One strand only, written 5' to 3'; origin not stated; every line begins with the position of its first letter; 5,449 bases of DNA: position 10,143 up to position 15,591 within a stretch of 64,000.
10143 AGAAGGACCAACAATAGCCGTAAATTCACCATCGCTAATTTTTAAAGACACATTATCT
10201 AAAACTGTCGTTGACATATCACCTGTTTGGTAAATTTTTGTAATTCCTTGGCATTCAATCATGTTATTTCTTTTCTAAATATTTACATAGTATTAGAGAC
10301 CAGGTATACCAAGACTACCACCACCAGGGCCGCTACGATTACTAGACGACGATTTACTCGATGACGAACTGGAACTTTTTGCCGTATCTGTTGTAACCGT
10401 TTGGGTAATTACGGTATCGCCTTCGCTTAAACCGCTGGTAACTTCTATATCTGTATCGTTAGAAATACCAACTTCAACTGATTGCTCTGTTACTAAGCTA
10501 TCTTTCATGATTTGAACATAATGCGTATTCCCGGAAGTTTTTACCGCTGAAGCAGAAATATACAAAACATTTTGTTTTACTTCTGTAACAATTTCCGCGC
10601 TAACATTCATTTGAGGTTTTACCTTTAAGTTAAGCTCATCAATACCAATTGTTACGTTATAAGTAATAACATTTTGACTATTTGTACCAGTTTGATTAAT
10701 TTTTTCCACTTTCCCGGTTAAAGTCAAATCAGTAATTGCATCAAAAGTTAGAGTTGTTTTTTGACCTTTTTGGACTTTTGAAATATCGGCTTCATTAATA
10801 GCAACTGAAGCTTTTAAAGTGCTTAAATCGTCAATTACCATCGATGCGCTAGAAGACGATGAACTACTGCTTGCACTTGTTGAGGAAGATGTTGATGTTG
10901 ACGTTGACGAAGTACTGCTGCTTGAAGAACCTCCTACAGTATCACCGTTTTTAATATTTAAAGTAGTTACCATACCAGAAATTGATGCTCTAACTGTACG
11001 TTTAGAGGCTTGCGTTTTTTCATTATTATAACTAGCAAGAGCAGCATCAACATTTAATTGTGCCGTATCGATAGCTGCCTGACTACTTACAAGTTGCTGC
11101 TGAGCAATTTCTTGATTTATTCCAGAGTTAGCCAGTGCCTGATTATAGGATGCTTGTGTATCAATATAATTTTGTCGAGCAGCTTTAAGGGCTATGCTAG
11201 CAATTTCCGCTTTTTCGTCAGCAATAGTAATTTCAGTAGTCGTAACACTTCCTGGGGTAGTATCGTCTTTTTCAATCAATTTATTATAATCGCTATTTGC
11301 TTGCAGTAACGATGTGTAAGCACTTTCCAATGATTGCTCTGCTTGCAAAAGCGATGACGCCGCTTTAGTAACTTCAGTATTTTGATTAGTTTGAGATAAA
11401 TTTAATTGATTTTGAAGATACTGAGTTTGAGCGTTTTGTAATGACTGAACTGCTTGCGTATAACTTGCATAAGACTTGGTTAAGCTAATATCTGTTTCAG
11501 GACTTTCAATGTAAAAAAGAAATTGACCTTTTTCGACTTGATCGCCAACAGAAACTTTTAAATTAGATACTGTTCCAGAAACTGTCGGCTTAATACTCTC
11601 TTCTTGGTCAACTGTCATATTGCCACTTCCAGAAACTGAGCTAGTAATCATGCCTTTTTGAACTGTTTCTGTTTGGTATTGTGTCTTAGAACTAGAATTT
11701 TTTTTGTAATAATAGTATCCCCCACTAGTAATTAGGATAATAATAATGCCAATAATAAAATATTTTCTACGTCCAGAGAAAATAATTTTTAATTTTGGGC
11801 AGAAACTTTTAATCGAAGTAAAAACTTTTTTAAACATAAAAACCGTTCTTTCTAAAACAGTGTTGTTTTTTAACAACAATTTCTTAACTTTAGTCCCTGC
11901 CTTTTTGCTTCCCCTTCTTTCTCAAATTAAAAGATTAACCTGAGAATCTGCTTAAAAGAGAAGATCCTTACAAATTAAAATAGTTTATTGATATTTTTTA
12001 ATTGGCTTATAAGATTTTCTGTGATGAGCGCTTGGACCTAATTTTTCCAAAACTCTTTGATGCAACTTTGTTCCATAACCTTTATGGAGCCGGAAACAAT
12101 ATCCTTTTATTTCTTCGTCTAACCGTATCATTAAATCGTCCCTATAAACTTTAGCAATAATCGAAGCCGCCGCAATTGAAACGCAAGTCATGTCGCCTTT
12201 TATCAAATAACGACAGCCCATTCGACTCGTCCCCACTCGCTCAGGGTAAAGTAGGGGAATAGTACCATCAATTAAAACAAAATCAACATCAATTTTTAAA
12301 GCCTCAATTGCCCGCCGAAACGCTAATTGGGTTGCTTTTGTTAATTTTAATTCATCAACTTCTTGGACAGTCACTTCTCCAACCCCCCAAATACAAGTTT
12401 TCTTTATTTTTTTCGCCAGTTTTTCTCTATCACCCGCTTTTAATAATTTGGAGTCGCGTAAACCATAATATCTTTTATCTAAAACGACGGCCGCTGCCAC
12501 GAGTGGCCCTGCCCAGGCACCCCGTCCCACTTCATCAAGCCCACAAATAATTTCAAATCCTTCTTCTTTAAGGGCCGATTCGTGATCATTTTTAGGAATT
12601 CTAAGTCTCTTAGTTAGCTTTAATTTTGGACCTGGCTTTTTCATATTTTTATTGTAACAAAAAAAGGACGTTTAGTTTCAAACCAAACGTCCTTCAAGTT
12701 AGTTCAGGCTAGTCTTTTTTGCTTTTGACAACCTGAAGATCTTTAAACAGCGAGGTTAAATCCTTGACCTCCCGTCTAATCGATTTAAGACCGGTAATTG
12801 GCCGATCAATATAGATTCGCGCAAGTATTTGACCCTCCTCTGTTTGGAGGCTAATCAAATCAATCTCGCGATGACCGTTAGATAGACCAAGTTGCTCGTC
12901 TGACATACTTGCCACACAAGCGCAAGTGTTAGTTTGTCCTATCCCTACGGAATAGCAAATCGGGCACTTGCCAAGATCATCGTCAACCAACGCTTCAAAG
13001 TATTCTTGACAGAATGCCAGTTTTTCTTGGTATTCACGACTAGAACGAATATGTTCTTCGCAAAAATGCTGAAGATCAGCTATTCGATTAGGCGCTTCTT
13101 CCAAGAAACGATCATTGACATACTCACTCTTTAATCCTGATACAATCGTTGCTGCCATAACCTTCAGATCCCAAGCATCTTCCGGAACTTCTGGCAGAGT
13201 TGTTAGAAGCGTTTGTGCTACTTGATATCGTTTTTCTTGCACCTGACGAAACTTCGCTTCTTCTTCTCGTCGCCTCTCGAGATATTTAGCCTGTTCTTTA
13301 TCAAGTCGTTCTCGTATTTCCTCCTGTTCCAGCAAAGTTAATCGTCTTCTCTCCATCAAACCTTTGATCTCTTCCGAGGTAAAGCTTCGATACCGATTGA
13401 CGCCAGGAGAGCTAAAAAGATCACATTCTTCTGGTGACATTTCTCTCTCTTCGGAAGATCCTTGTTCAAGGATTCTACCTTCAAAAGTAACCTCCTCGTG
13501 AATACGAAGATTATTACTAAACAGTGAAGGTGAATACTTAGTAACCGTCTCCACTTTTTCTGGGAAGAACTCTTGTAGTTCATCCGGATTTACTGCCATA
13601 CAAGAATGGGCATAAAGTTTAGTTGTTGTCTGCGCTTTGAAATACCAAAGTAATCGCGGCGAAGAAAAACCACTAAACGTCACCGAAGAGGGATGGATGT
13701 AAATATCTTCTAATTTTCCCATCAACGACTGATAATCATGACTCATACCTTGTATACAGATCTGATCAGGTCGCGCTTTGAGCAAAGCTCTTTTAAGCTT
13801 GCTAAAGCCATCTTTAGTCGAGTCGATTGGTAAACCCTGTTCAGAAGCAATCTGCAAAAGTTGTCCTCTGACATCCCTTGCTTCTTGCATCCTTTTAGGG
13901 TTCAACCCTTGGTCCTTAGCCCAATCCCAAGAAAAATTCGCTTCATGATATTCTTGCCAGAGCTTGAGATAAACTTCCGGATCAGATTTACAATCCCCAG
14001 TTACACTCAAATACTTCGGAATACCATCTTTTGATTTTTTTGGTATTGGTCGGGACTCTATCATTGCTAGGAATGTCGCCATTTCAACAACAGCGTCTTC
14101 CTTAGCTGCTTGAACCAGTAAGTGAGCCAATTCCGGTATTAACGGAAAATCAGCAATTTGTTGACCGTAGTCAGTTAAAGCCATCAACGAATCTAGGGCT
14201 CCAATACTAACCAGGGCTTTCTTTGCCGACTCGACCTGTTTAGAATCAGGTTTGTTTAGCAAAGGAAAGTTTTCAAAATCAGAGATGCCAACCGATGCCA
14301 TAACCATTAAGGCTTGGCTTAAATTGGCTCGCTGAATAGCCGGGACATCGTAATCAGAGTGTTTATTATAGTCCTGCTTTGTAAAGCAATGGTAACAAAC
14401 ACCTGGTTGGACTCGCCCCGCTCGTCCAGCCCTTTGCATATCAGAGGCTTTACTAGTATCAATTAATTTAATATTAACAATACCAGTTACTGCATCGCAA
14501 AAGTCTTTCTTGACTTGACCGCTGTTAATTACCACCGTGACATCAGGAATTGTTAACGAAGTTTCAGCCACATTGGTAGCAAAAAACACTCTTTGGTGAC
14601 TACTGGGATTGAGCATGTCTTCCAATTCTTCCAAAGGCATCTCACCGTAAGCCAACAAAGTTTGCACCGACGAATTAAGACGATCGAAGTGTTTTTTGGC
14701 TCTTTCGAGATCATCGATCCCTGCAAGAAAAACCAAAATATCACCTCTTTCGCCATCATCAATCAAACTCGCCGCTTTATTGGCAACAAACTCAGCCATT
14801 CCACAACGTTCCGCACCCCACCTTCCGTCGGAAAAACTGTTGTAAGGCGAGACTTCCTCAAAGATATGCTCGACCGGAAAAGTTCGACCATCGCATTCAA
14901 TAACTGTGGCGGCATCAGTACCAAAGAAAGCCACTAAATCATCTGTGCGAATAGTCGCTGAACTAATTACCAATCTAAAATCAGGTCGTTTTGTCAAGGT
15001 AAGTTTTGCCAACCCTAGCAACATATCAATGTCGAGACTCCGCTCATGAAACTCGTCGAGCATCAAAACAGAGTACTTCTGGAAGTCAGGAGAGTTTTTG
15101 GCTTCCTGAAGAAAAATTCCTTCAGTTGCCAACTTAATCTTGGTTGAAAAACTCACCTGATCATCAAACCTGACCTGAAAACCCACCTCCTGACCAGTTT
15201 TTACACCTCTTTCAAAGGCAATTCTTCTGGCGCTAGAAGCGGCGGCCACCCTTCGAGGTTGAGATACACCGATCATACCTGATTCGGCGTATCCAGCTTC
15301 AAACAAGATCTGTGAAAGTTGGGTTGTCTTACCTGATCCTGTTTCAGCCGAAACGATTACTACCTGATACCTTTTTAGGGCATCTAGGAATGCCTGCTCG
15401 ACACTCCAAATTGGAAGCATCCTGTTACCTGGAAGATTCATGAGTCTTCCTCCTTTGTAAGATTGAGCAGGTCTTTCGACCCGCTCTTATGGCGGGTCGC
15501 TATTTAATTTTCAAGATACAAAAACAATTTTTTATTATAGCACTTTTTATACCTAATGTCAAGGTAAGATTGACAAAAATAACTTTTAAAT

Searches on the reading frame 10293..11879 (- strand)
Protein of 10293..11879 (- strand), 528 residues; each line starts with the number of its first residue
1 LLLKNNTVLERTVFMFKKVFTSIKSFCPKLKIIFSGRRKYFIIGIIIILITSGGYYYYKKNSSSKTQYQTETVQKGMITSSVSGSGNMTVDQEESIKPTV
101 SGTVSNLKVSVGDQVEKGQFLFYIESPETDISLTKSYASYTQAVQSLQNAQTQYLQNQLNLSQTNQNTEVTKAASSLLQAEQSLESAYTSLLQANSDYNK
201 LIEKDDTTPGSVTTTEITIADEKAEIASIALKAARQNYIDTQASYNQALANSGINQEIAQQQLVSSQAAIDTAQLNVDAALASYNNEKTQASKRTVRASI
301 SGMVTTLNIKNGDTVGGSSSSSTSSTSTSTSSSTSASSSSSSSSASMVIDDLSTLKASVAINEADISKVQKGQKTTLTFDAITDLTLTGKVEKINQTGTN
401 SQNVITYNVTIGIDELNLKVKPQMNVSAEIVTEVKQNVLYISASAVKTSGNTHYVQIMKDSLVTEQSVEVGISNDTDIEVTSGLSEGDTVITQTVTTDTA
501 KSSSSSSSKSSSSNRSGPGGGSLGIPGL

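Call 64: search_protein_families(library=pfam, proteins=[window:10293-11879:-], max_evalue=0.00001)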
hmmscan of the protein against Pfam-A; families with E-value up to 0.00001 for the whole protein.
window:10293-11879:- (528 aa): 3 families
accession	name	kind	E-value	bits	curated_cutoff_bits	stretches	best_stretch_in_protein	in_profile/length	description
PF16576.10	HlyD_D23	-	1.7e-17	63.9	30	2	343-424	133-212/214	Barrel-sandwich domain of CusB or HlyD membrane-fusion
PF13437.12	HlyD_3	-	3.9e-13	50.5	22.2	1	348-414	29-96/106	HlyD family secretion protein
PF13533.13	Biotin_lipoyl_2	-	1.3e-11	44.5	29.8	0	96-125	3-32/32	Biotin-lipoyl like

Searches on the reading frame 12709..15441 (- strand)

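Call 64: search_protein_families(library=pfam, proteins=[window:12709-15441:-], max_evalue=0.00001)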
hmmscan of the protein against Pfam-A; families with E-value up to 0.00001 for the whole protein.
window:12709-15441:- (910 aa): 3 families
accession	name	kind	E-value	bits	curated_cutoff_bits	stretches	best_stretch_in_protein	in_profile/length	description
PF00271.37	Helicase_C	-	1.2e-12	48.5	23.5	1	225-344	8-109/110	Helicase conserved C-terminal domain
PF07717.22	OB_NTP_bind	-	5.5e-10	39.7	29.5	1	549-627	1-81/83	Oligonucleotide/oligosaccharide-binding (OB)-fold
PF00270.35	DEAD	-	4e-06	27.1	26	1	18-165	7-161/167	DEAD/DEAH box helicase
